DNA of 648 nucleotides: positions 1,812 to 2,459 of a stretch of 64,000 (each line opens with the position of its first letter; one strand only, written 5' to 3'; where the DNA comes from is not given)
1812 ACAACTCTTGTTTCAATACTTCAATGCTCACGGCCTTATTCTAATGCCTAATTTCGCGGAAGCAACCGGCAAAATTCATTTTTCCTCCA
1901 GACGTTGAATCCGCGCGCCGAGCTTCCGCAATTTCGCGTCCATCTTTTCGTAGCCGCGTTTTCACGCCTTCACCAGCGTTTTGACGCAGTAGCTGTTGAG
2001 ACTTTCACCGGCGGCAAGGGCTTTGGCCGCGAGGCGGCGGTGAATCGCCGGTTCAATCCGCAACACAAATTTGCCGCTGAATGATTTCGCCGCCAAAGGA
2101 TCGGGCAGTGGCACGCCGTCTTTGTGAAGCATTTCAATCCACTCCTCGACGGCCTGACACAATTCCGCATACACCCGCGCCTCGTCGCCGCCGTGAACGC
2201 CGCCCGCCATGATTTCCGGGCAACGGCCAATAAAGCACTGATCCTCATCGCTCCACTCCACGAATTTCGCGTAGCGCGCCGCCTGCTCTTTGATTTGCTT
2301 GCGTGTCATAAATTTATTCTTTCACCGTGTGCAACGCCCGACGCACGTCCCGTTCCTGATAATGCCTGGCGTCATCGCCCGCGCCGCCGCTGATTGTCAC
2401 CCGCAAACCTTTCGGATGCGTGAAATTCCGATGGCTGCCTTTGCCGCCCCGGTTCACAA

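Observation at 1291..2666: Three copies of the murA 3' terminus bracket two toxin-antitoxin-only cassettes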

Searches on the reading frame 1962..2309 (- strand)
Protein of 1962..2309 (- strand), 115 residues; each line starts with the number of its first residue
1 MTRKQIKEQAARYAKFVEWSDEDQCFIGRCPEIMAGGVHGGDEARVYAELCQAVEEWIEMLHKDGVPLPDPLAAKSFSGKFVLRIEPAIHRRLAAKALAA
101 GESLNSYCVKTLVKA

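Call 5: search_protein_families(library=pfam, proteins=[window:1962-2309:-], max_evalue=0.01)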
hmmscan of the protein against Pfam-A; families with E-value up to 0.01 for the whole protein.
window:1962-2309:- (115 aa): 3 families
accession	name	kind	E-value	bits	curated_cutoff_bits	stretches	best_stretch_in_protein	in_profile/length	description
PF05534.18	HicB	-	4e-13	49.5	21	1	71-112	10-51/51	HicB family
PF21748.3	UPF0150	-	0.0031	17.8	27.3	1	18-69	13-64/64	UPF0150-like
PF03221.22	HTH_Tnp_Tc5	-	0.0033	17.8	22.2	0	47-71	1-25/66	Tc5 transposase DNA-binding domain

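Call 24: find_encoding_contigs(protein=window:1962-2309:-, flank=6000, max_places=10)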
Protein window:1962-2309:- (115 aa): 11 contigs read that carry it; 8 places shown.
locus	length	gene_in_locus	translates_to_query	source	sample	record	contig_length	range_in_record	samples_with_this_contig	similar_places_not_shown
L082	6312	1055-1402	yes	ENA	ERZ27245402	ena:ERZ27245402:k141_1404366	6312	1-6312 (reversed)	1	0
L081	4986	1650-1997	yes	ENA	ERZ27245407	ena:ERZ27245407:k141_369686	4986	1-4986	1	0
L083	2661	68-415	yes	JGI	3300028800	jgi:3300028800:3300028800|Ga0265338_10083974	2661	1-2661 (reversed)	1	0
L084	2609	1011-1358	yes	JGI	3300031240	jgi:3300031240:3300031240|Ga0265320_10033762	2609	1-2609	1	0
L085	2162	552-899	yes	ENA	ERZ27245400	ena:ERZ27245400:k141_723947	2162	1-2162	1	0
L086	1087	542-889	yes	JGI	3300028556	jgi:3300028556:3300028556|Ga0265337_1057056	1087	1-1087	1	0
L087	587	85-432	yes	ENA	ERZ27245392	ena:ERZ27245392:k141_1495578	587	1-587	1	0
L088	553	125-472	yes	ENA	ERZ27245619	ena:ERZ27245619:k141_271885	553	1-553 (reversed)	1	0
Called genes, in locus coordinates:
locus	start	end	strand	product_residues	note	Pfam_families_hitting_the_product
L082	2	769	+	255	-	?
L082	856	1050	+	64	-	PF07927:HicA_toxin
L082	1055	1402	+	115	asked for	PF05534:HicB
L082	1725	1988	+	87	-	-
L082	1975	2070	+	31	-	-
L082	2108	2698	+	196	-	-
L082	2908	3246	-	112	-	-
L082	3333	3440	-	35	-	-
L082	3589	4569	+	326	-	PF00069:Pkinase, PF07714:PK_Tyr_Ser-Thr, PF03109:ABC1 (weak)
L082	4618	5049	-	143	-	PF18914:DUF5666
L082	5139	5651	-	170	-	PF04390:LptE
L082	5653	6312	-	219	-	?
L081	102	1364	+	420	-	PF00275:EPSP_synthase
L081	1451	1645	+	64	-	PF07927:HicA_toxin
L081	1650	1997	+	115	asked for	PF05534:HicB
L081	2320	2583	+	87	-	-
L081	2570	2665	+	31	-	-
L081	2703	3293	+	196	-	-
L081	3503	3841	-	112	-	-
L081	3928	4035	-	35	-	-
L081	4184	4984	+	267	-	?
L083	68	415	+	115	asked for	PF05534:HicB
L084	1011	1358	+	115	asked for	PF05534:HicB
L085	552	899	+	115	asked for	PF05534:HicB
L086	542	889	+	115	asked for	PF05534:HicB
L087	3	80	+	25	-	?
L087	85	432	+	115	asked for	PF05534:HicB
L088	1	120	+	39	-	?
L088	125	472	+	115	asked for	PF05534:HicB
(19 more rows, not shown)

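Call 34: search_protein_families(library=ncbifam, proteins=[window:1962-2309:-], max_evalue=1)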
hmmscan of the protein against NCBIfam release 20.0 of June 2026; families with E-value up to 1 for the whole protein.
window:1962-2309:- (115 aa): 2 families
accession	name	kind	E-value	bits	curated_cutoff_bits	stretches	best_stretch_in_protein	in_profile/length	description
NF007656.0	PRK10328.1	equivalog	0.096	12.9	202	0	44-75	48-78/134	DNA-binding protein StpA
NF041551.1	YlcI_YnfO_N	subfamily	0.14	12.2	30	1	83-107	7-30/42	YlcI/YnfO family protein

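Call 81: find_homologous_proteins(query=window:1962-2309:-, max_evalue=1e-20)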
Query window:1962-2309:- (115 aa): 1544 proteins with E <= 1e-20 among 1628 candidates; the best 120 are listed.
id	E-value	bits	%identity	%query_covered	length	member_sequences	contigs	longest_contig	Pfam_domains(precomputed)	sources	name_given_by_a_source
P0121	2.5e-71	255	100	100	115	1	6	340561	PF05534.19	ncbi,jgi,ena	-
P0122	1.2e-70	253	98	100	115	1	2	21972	PF05534.19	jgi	jgi:predicted HicB family RNase H-like nuclease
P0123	1.2e-68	246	96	100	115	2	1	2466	PF05534.19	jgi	jgi:predicted HicB family RNase H-like nuclease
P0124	2.4e-67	242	95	100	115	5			PF05534.19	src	-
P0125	1.2e-66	240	94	100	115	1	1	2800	PF05534.19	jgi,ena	jgi:predicted HicB family RNase H-like nuclease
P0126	1.3e-65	236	91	100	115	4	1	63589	PF05534.19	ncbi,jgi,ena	jgi:predicted HicB family RNase H-like nuclease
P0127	4.5e-65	235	90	100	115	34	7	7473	PF05534.19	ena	-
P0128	1.6e-64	233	89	100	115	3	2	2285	PF05534.19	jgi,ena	jgi:predicted HicB family RNase H-like nuclease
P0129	1.7e-64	233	90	100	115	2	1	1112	PF05534.19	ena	-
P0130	3.1e-64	232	89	100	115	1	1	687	PF05534.19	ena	-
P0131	3.1e-64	232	94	98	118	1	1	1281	PF05534.19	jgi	jgi:predicted HicB family RNase H-like nuclease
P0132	1.6e-63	230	89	100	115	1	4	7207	PF05534.19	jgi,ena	jgi:predicted HicB family RNase H-like nuclease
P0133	1.7e-63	230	89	100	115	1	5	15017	PF05534.19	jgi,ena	jgi:predicted HicB family RNase H-like nuclease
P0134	1.7e-63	230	87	100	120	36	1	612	PF05534.19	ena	-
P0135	2.1e-63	229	88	100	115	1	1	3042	PF05534.19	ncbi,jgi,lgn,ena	jgi:predicted HicB family RNase H-like nuclease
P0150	5.9e-62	225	90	100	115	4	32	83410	PF05534.19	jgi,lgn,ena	jgi:predicted HicB family RNase H-like nuclease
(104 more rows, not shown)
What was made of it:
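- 1962..2309 (-): hicB antitoxin, 115 aa. Pfam HicB, E 4e-13 (call 5); 1544 homologues at E<=1e-20 (call 81)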

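Call 82: find_encoding_contigs(protein=P0122, flank=4000, max_places=3)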
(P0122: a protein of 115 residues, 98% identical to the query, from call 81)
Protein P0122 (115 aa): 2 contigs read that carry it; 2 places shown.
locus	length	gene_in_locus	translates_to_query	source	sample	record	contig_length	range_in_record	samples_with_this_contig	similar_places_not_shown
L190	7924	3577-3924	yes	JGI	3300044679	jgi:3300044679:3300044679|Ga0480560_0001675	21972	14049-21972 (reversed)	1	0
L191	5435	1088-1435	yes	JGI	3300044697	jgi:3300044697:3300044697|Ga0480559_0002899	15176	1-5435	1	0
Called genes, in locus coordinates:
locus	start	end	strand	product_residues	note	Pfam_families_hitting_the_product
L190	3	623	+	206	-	?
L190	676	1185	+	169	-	PF07301:DUF1453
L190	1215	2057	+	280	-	PF17827:PrmC_N, PF05175:MTS, PF06325:PrmA, PF01170:UPF0020, PF13847:Methyltransf_31, PF08241:Methyltransf_11, PF08242:Methyltransf_12, PF13649:Methyltransf_25, +7 more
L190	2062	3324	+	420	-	PF00275:EPSP_synthase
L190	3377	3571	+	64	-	PF07927:HicA_toxin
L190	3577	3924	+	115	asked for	PF05534:HicB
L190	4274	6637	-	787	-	PF17167:Glyco_hydro_94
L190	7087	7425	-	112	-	-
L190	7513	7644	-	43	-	-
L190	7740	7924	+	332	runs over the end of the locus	PF00069:Pkinase, PF01636:APH (faint), PF07714:PK_Tyr_Ser-Thr, PF03109:ABC1 (weak)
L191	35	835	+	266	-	PF00275:EPSP_synthase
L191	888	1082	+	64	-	PF07927:HicA_toxin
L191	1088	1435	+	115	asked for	PF05534:HicB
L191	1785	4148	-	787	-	PF17167:Glyco_hydro_94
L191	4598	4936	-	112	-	-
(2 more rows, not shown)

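Call 83: find_encoding_contigs(protein=P0126, flank=4000, max_places=3)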
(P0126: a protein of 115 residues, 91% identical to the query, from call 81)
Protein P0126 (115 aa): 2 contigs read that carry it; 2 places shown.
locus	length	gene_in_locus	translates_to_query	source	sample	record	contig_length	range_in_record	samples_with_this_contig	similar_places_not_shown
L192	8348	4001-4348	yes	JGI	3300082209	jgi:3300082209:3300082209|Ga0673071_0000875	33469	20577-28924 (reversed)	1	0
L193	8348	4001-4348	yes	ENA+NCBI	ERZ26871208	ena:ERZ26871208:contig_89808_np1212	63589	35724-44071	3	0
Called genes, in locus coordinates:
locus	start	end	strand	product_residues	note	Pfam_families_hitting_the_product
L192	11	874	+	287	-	PF00850:Hist_deacetyl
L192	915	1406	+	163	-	PF07301:DUF1453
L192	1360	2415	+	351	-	PF17827:PrmC_N, PF05175:MTS, PF06325:PrmA (weak), PF13649:Methyltransf_25, PF13847:Methyltransf_31 (weak)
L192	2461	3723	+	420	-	PF00275:EPSP_synthase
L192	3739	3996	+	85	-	PF07927:HicA_toxin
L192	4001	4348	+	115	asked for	PF05534:HicB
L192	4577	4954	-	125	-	-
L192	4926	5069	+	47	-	-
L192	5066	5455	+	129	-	-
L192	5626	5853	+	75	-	-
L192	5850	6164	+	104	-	PF05016:ParE_toxin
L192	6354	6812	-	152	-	-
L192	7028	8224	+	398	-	PF00665:rve (weak)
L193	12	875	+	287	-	PF00850:Hist_deacetyl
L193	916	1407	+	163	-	PF07301:DUF1453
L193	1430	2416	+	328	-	PF17827:PrmC_N, PF05175:MTS, PF06325:PrmA (weak), PF13847:Methyltransf_31 (weak), PF13649:Methyltransf_25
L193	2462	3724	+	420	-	PF00275:EPSP_synthase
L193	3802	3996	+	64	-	PF07927:HicA_toxin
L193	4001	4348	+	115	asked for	PF05534:HicB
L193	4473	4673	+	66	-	-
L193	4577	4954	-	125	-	-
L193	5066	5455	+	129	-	-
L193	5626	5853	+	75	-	-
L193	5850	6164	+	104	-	PF05016:ParE_toxin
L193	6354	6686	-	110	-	-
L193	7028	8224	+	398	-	PF00665:rve (weak)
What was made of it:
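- Related arrays occur in unrelated MAGs and in a long-read-style contig (L193, call 83).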

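Call 84: find_encoding_contigs(protein=P0150, flank=4000, max_places=6)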
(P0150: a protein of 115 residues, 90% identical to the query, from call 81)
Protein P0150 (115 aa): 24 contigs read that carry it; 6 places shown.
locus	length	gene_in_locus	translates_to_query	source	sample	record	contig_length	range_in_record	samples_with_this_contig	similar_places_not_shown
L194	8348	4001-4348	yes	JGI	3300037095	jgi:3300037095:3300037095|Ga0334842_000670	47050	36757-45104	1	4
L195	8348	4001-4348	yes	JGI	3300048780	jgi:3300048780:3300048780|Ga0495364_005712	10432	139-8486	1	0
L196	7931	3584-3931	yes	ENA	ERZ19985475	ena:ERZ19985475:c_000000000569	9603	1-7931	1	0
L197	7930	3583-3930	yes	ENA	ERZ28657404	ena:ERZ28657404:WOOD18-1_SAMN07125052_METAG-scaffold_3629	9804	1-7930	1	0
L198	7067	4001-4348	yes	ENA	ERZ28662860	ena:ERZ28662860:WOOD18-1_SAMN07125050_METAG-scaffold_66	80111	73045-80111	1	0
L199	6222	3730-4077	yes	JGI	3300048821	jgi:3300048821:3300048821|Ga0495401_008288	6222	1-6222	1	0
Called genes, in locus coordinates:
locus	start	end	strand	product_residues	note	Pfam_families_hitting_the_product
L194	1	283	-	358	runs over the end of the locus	PF00589:Phage_integrase (weak)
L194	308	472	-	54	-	-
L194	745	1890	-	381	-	PF01008:IF-2B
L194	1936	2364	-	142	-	-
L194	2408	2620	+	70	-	-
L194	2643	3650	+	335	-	PF01073:3Beta_HSD, PF01370:Epimerase, PF02719:Polysacc_synt_2 (weak), PF05368:NmrA, PF13460:NAD_binding_10, PF16363:GDP_Man_Dehyd, PF07993:NAD_binding_4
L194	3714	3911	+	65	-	-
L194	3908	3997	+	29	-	-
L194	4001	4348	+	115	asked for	PF05534:HicB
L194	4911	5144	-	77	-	PF13384:HTH_23, PF13565:HTH_32 (faint), PF13011:LZ_Tnp_IS481, PF13518:HTH_28, PF13551:HTH_29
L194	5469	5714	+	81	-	-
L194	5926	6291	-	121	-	PF15731:MqsA_antitoxin, PF01381:HTH_3 (weak)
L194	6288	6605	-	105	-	PF06296:RelE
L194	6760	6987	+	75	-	-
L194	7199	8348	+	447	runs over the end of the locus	PF02881:SRP54_N, PF13401:AAA_22 (weak), PF00448:SRP54, PF02978:SRP_SPB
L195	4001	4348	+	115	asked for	PF05534:HicB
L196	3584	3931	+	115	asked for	PF05534:HicB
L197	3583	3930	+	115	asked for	PF05534:HicB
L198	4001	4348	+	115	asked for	PF05534:HicB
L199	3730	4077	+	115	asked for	PF05534:HicB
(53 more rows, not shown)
